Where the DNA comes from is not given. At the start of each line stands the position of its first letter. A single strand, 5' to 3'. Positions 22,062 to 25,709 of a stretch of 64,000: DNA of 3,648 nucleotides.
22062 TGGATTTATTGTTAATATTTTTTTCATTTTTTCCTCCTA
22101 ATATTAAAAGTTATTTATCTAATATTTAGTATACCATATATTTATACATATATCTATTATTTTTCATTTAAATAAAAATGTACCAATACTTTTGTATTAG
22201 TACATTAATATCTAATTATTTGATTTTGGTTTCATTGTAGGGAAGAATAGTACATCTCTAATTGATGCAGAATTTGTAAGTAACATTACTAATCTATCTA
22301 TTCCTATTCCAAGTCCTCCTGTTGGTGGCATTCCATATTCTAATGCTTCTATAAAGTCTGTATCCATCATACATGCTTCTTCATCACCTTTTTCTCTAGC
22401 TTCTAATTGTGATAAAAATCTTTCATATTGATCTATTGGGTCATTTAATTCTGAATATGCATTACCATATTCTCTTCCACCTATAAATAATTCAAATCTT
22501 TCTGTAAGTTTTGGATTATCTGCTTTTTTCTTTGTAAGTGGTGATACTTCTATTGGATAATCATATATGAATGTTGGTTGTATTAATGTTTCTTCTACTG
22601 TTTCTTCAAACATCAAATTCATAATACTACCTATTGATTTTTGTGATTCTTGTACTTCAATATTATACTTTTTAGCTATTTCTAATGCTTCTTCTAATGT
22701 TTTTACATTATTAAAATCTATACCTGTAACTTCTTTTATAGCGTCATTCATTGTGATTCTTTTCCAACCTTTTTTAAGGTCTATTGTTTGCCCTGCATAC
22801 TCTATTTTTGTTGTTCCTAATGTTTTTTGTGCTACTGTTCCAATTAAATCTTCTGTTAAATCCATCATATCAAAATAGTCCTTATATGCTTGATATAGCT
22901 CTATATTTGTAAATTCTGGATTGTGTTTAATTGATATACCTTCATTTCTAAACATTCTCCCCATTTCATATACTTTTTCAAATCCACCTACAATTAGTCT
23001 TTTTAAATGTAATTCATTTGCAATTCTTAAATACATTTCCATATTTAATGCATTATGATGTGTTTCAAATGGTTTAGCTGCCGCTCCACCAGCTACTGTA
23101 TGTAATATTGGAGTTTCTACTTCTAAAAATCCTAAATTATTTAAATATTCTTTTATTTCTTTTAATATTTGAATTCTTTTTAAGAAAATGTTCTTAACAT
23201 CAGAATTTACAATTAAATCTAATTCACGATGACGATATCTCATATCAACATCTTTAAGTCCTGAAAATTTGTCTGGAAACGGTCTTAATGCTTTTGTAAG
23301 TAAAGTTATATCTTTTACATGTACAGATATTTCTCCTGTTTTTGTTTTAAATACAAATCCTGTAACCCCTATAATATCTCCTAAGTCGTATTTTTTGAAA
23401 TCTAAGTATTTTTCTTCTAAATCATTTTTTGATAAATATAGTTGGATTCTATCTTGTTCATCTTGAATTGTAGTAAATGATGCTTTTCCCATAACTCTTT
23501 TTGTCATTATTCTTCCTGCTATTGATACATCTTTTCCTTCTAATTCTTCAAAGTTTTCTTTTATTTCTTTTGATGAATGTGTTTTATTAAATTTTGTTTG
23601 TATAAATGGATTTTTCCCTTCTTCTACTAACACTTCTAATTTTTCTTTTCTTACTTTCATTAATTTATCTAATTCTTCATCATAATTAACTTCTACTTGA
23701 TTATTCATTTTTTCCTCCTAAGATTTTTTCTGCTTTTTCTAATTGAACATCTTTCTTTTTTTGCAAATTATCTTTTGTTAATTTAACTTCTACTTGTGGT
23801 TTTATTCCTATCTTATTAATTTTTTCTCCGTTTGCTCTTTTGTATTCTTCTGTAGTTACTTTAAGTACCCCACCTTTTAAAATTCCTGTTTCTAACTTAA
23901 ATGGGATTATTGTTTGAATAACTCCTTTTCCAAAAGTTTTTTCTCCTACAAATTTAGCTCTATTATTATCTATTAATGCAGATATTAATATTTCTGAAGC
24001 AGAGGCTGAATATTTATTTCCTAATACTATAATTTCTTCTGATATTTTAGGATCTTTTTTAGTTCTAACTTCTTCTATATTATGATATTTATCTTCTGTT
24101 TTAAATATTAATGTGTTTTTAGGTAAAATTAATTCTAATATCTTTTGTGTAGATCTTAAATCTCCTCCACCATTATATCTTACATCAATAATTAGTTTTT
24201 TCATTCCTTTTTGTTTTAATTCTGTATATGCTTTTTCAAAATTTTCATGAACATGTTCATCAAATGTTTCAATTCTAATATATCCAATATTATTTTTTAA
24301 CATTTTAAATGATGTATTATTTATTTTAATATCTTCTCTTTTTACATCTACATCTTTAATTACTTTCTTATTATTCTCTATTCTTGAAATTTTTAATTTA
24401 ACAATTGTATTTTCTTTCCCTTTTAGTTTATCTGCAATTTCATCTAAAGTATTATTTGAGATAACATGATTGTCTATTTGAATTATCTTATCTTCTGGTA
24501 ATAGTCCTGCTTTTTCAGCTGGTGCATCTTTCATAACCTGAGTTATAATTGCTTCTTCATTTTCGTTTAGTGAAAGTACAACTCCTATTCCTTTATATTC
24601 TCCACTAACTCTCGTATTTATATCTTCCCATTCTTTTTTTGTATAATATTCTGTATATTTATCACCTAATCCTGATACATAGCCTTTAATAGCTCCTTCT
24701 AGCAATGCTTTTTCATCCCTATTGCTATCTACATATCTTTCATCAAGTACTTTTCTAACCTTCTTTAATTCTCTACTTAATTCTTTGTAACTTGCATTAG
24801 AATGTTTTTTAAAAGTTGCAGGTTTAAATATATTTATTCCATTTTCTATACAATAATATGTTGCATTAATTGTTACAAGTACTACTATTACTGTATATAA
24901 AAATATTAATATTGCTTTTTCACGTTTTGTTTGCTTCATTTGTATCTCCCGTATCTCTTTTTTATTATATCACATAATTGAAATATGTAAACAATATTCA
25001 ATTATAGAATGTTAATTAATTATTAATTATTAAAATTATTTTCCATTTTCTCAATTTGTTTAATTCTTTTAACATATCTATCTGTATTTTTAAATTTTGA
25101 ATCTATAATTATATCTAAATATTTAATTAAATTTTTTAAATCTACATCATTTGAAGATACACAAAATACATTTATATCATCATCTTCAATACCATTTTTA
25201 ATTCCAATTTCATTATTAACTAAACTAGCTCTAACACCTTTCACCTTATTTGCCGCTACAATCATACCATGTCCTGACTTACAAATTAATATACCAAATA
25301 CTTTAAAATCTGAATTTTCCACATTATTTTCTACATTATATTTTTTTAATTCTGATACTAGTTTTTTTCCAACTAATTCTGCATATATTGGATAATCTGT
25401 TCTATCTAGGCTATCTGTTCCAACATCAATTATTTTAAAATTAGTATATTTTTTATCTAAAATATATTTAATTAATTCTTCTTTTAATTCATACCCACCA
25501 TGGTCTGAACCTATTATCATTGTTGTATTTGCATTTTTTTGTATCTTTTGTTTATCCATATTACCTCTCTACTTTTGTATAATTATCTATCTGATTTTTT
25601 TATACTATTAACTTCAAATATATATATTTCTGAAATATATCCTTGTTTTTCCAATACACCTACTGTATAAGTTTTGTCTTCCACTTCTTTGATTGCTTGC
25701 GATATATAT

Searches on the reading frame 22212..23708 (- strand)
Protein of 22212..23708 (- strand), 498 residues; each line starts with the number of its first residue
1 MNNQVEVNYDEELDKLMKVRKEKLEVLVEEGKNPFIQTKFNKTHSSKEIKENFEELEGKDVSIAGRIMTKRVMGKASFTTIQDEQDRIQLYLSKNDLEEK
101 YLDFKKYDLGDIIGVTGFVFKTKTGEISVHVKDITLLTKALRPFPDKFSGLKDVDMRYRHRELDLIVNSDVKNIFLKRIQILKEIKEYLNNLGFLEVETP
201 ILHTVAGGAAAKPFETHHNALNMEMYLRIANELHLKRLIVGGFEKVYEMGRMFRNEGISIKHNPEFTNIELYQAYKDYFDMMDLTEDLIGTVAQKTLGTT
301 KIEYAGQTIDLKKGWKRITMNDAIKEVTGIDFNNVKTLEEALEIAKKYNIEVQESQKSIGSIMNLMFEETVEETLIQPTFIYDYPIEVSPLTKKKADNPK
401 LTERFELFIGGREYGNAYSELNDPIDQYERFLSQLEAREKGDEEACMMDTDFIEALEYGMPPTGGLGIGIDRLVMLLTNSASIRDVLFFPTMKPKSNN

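Call 41: search_protein_families(library=pfam, proteins=[window:22212-23708:-], max_evalue=0.001)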
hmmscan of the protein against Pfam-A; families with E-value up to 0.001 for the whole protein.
window:22212-23708:- (498 aa): 3 families
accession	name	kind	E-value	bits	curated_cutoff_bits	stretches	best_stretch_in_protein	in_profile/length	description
PF00152.25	tRNA-synt_2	-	1.2e-92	310.8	25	1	154-492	2-307/308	tRNA synthetases class II (D, K and N)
PF01336.31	tRNA_anti-codon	-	8.8e-18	64.5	27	1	61-137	1-75/75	OB-fold nucleic acid binding domain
PF01409.25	tRNA-synt_2d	-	2.1e-05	24.6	19.8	0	245-285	104-143/246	tRNA synthetases class II core domain (F)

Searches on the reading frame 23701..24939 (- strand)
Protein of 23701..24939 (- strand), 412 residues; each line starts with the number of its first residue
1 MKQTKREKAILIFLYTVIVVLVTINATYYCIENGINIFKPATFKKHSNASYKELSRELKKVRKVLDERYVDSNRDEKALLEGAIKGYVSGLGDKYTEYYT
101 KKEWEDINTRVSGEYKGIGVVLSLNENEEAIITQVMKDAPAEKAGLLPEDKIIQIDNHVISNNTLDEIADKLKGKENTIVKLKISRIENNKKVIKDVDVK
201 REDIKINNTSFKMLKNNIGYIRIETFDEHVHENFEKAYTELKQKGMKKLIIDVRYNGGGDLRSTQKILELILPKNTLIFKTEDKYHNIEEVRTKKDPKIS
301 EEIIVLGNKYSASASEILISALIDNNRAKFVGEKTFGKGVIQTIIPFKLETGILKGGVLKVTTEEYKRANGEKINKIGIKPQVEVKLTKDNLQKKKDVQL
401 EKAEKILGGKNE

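Call 41: search_protein_families(library=pfam, proteins=[window:23701-24939:-], max_evalue=0.001)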
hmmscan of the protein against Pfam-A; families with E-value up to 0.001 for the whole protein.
window:23701-24939:- (412 aa): 5 families
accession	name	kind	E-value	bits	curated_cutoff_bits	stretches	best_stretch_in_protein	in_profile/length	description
PF03572.23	Peptidase_S41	-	1.3e-43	148.8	24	1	217-385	1-165/165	Peptidase family S41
PF17820.7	PDZ_6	-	2.4e-12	46.9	27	1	131-186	1-54/54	PDZ domain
PF00595.29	PDZ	-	7e-11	42.8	23.2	1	116-184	10-80/81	PDZ domain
PF13180.12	PDZ_2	-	1.1e-08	35.7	27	1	117-192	2-75/80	PDZ domain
PF22694.1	CtpB_N-like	-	2.7e-07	31.4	27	1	47-101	27-83/85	Activating protease CtpB N-terminal domain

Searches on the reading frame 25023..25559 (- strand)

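Call 41: search_protein_families(library=pfam, proteins=[window:25023-25559:-], max_evalue=0.001)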
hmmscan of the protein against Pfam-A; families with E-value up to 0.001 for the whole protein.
window:25023-25559:- (178 aa): 1 family
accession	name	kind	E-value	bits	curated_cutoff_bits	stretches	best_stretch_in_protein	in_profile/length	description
PF02502.23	LacAB_rpiB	-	4.7e-29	101.6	24.7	1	15-169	2-138/138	Ribose/Galactose Isomerase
